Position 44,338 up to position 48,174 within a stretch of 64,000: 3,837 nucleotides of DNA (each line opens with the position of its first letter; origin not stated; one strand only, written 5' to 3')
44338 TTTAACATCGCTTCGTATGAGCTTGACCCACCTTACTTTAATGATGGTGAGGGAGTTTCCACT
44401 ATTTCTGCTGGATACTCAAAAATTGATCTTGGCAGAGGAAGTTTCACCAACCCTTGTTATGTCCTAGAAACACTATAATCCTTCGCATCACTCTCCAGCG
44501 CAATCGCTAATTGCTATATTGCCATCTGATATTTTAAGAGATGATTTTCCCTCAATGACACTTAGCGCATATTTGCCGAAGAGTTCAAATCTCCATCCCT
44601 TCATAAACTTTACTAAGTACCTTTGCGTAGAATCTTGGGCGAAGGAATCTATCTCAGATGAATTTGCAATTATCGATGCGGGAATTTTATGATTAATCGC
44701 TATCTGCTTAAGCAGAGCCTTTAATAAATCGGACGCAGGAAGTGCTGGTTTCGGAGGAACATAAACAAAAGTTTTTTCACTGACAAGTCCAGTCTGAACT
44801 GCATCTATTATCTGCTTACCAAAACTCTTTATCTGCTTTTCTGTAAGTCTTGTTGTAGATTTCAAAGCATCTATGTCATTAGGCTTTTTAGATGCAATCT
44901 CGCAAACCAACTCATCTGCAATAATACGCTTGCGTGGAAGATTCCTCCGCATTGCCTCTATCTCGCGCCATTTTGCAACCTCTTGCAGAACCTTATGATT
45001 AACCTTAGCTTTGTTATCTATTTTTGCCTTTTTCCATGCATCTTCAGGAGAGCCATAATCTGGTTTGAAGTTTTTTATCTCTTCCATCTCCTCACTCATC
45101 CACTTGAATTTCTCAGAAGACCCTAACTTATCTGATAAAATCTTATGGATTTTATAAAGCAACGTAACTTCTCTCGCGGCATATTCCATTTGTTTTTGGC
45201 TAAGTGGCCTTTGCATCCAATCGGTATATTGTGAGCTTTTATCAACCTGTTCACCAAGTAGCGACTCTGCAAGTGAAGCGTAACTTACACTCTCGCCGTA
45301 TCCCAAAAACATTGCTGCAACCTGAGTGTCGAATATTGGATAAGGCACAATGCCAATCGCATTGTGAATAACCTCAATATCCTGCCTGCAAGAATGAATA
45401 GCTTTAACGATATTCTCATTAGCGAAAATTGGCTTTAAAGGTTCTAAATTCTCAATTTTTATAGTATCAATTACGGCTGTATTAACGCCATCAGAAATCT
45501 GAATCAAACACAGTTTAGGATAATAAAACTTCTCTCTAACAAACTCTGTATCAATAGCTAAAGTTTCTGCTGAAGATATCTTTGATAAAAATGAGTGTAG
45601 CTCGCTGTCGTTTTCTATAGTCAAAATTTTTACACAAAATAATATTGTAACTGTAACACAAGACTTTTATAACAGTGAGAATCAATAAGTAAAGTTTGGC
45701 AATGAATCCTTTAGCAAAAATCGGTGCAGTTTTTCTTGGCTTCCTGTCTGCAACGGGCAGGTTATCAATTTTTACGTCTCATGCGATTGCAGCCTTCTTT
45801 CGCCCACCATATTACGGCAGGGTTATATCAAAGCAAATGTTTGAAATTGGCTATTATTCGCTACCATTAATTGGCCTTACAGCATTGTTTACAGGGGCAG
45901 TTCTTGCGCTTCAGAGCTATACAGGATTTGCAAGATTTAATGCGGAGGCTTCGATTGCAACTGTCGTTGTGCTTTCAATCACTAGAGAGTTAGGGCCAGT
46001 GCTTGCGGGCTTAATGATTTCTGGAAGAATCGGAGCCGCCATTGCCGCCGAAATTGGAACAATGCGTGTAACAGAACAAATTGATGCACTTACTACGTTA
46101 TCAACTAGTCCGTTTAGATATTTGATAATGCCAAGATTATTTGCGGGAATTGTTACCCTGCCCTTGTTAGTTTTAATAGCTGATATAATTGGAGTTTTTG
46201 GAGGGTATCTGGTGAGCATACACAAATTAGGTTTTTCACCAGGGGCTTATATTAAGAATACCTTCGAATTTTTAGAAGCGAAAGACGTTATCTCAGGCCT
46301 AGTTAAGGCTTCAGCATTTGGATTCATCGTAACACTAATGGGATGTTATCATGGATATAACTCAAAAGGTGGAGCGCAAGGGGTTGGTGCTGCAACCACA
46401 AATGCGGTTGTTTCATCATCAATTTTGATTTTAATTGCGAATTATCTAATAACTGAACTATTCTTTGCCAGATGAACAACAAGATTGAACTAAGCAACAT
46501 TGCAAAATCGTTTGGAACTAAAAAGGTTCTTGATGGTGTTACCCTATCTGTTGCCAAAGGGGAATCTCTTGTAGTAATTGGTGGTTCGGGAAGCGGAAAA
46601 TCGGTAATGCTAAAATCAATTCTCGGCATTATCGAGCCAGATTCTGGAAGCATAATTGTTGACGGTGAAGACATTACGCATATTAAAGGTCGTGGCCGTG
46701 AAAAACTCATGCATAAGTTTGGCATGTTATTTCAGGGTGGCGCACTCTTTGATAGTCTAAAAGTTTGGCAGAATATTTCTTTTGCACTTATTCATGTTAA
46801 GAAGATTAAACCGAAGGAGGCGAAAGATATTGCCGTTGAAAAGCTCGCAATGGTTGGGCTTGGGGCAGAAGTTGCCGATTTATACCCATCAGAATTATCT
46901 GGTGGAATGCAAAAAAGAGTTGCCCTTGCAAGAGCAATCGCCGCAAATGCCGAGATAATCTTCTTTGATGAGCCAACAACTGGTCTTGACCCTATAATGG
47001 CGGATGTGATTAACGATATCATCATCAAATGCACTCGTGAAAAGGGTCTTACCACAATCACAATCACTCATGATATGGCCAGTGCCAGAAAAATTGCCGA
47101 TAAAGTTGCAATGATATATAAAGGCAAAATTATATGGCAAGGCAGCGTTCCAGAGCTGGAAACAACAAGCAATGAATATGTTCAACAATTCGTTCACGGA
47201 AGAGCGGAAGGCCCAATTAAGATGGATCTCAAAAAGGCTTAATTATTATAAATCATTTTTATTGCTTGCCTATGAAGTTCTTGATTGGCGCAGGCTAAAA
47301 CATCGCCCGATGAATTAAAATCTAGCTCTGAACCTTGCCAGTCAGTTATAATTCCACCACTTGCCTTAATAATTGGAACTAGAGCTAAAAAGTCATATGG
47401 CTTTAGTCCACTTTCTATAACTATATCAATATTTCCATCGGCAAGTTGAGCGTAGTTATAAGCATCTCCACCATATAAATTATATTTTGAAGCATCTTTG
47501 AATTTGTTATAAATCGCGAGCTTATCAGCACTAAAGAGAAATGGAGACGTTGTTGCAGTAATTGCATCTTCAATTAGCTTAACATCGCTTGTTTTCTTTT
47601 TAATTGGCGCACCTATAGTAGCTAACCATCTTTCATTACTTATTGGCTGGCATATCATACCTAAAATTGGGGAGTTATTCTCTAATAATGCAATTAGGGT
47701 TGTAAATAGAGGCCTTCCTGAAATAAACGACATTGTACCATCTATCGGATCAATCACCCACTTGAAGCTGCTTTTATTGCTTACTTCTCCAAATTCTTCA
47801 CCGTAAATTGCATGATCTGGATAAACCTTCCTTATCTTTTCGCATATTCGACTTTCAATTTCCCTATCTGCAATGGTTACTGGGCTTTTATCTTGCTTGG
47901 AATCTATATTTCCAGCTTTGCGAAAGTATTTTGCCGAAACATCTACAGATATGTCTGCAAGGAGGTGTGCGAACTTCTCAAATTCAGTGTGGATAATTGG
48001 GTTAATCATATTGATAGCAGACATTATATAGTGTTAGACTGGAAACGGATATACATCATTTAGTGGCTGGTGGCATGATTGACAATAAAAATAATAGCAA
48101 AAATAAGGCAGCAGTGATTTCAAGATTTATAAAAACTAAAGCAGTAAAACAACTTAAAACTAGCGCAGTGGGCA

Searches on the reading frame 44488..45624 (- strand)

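Call 26: search_protein_families(library=pfam, proteins=[window:44488-45624:-], max_evalue=0.00001)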
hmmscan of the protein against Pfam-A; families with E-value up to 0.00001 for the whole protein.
window:44488-45624:- (378 aa): 2 families
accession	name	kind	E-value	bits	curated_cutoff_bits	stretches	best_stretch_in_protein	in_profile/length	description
PF01612.26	DNA_pol_A_exo1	-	2.5e-45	154.8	23.6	1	2-167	3-172/173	3'-5' exonuclease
PF00570.28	HRDC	-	1.2e-13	51.2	23.8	1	211-276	3-68/68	HRDC domain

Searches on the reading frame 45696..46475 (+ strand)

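Call 26: search_protein_families(library=pfam, proteins=[window:45696-46475:+], max_evalue=0.00001)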
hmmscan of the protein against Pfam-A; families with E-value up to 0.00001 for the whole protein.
window:45696-46475:+ (259 aa): 1 family
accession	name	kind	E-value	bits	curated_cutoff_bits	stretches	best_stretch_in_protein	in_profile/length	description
PF02405.21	MlaE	-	1.3e-80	270.4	22.5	1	45-254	2-211/212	Permease MlaE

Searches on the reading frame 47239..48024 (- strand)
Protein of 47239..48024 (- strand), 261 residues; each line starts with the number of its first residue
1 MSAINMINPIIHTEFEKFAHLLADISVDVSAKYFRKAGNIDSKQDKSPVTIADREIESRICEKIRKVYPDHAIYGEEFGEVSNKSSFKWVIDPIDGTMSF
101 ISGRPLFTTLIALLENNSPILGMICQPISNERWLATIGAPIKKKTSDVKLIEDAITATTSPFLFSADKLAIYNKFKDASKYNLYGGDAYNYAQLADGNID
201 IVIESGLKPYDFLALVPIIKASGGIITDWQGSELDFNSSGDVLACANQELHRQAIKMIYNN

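Call 26: search_protein_families(library=pfam, proteins=[window:47239-48024:-], max_evalue=0.00001)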
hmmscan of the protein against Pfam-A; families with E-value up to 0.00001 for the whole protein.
window:47239-48024:- (261 aa): 1 family
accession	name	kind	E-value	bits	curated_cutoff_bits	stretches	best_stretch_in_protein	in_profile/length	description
PF00459.30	Inositol_P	-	1.2e-50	173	27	1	14-256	4-264/271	Inositol monophosphatase family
